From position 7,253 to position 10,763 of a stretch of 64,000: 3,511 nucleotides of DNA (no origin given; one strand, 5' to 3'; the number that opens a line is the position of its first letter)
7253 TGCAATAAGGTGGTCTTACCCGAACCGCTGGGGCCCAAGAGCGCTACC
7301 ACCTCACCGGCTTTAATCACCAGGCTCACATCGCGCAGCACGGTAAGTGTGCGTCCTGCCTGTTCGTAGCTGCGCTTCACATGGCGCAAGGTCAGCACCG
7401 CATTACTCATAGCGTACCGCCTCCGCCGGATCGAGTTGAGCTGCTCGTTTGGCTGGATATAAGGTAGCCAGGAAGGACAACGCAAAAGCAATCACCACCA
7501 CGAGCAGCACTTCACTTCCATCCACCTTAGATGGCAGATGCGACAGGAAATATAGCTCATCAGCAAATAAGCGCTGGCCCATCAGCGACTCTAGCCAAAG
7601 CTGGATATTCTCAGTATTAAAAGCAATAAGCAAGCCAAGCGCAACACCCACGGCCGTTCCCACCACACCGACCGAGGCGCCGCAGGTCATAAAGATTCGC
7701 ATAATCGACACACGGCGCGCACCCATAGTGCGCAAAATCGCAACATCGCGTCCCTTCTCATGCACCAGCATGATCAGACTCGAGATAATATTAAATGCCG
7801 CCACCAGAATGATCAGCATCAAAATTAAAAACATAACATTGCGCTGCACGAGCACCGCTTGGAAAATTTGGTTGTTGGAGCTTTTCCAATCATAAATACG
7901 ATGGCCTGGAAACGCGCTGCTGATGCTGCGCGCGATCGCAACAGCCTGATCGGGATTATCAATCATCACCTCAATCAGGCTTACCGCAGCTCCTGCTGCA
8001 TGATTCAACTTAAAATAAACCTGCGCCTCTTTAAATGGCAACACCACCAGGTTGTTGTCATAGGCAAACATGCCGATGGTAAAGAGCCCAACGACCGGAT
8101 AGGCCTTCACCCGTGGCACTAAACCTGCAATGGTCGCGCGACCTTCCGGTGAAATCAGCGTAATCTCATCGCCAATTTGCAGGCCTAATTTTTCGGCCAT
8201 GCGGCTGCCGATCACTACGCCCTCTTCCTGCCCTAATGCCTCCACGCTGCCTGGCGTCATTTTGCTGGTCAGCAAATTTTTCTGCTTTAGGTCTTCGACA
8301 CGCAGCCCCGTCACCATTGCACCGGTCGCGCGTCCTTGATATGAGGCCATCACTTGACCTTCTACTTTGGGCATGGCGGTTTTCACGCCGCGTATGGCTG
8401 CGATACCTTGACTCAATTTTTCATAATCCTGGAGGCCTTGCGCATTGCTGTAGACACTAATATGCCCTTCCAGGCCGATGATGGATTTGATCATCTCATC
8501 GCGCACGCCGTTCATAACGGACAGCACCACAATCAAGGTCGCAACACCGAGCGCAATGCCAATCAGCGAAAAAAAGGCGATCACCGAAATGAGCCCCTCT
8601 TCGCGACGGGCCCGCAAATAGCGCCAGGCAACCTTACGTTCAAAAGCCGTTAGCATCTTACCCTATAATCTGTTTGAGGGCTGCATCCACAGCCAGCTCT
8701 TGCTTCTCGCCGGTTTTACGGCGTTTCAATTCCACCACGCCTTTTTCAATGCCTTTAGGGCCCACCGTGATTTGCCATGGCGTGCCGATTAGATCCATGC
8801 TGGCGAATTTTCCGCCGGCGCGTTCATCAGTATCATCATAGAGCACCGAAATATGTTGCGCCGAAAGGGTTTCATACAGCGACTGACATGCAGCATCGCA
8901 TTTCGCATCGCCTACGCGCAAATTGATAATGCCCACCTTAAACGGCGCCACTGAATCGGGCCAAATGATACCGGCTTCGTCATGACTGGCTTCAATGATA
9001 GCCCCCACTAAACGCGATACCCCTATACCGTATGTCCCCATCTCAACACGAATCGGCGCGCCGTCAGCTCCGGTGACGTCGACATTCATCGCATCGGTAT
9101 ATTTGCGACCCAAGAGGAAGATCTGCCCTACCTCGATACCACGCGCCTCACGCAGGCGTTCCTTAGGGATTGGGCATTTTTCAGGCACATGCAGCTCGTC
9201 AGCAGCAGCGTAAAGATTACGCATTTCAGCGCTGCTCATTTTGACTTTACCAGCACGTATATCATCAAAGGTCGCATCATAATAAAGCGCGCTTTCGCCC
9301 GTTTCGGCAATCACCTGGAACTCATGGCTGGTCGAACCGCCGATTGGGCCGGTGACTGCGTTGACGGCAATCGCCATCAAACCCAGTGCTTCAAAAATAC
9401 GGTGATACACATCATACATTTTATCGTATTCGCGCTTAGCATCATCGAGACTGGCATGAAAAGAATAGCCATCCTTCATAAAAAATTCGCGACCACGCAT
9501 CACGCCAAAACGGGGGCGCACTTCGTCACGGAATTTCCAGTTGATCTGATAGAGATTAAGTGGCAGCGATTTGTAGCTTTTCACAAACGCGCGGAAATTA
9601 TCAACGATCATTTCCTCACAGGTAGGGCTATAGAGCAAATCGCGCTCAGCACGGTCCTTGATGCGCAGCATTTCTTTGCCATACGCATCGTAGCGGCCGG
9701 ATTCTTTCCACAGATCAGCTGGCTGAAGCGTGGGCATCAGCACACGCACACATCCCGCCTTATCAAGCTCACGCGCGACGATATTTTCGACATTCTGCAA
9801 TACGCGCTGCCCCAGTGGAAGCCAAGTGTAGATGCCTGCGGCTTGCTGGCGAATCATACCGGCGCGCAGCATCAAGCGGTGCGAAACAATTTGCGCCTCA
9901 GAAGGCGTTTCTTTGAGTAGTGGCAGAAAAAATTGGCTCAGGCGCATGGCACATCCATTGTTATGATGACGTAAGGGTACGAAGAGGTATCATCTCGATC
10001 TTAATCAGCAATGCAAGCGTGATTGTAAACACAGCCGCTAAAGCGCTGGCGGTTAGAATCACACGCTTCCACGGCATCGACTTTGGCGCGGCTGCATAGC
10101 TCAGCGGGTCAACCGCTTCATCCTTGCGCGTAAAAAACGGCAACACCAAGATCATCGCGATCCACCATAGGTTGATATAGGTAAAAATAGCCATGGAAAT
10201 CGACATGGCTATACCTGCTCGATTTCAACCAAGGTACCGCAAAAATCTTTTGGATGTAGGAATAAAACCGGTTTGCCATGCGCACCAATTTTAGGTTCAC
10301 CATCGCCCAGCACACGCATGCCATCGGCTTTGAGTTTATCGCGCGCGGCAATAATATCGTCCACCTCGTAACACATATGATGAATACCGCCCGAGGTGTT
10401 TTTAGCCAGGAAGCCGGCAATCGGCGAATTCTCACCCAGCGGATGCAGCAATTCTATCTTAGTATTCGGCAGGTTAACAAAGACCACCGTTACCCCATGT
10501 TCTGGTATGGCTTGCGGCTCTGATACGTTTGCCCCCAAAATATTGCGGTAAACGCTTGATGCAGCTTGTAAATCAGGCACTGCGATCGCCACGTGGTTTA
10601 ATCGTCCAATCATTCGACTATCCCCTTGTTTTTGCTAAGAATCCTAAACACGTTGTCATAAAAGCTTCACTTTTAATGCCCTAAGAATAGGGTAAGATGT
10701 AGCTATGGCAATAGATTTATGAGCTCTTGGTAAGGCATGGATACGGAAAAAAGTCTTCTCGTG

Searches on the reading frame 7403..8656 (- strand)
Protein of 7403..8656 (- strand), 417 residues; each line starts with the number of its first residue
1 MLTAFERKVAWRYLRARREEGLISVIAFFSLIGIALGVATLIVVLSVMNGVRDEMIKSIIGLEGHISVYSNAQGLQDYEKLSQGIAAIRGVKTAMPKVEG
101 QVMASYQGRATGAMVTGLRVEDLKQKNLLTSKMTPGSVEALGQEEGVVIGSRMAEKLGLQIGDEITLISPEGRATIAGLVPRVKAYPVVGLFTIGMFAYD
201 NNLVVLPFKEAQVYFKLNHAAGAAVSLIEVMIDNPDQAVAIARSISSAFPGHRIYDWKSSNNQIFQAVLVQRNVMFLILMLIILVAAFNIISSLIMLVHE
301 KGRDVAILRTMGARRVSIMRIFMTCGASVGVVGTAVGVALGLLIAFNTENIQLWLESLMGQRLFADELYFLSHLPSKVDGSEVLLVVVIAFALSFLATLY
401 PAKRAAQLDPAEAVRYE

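Call 29: search_protein_families(library=ncbifam, proteins=[window:7403-8656:-], max_evalue=0.00001)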
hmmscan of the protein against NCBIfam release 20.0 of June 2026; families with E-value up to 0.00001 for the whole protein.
window:7403-8656:- (417 aa): 7 families
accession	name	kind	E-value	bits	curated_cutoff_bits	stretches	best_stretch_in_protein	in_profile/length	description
TIGR02212.1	lolCE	equivalog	2.7e-134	448.2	362.45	1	5-417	2-411/411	lipoprotein-releasing ABC transporter permease subunit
NF008357.0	PRK11146.1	exception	1.2e-76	258.2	439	1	8-413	8-410/414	lipoprotein-releasing ABC transporter permease subunit LolE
TIGR02213.1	lolE_release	exception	7e-72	242.5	540.35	1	9-413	6-407/411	lipoprotein-releasing ABC transporter permease subunit LolE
NF008076.0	PRK10814.1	exception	3.8e-62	210.6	473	1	10-417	10-399/399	lipoprotein-releasing ABC transporter permease subunit LolC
TIGR03434.1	ADOP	subfamily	6.8e-11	41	622.3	1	210-417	612-803/803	ADOP family duplicated permease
NF038347.1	FtsX_Gpos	exception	4.4e-08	32.8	225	1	229-340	125-236/296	permease-like cell division protein FtsX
NF038346.1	FtsX_actino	exception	8.1e-07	28.7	250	1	228-361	135-267/308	permease-like cell division protein FtsX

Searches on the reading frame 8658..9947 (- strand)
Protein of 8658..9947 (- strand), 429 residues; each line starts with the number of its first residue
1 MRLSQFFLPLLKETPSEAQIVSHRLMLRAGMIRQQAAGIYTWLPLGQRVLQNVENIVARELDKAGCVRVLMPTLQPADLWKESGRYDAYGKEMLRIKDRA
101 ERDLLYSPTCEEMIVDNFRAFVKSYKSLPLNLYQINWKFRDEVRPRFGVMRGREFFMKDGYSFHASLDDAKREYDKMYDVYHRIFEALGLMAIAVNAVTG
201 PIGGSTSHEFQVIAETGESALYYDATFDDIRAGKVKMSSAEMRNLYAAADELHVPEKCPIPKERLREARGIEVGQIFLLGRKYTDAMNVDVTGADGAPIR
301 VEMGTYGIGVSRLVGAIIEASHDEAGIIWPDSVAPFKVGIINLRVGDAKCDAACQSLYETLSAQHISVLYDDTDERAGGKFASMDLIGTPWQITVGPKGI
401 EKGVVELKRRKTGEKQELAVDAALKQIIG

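Call 29: search_protein_families(library=ncbifam, proteins=[window:8658-9947:-], max_evalue=0.00001)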
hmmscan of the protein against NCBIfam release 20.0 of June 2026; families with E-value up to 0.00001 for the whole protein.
window:8658-9947:- (429 aa): 10 families
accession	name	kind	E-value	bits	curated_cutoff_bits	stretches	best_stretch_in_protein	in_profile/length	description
NF008979.1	PRK12325.1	exception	7.6e-202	670.9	550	1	1-427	1-436/437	proline--tRNA ligase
NF006625.0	PRK09194.1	equivalog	1.3e-168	562.4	558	2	1-224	1-224/559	proline--tRNA ligase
TIGR00409.1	proS_fam_II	equivalog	1.3e-157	526.1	306.7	2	1-242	1-240/568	proline--tRNA ligase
TIGR00408.1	proS_fam_I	equivalog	5e-43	147.7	437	2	266-422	214-372/475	proline--tRNA ligase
TIGR00418.1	thrS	equivalog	2e-30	106.3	383.65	2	31-195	182-349/565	threonine--tRNA ligase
NF003211.1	PRK04173.1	equivalog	1.4e-19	70.4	312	1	309-422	330-449/454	glycine--tRNA ligase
TIGR00389.1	glyS_dimeric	equivalog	4.5e-17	61.8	243.3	1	309-422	438-556/565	glycine--tRNA ligase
NF003068.0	PRK03991.1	equivalog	7.1e-16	57.7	484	2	36-192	216-373/613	threonine--tRNA ligase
TIGR00442.1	hisS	equivalog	1.8e-12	46.9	286.75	1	37-197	4-161/406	histidine--tRNA ligase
NF011484.0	PRK14894.1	equivalog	4.9e-06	25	1050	0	332-403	431-502/539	glycine--tRNA ligase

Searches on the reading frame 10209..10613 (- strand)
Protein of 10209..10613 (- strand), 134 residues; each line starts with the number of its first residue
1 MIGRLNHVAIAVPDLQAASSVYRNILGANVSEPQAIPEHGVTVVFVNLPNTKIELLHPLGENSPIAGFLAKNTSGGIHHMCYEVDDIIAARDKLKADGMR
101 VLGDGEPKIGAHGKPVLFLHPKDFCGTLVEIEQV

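Call 29: search_protein_families(library=ncbifam, proteins=[window:10209-10613:-], max_evalue=0.00001)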
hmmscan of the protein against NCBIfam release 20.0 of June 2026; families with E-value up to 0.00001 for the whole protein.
window:10209-10613:- (134 aa): 3 families
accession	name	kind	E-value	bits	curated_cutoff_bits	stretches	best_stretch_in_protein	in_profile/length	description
TIGR03081.1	metmalonyl_epim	equivalog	2.8e-52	176.6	114.95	1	4-133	1-129/129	methylmalonyl-CoA epimerase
NF050074.1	glyox_I_GloA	exception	8.1e-07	29.2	165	1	5-101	2-93/121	lactoylglutathione lyase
NF050075.1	SMU1112c_YaeR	equivalog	2.1e-06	28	140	1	4-100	3-96/125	SMU1112c/YaeR family gloxylase I-like metalloprotein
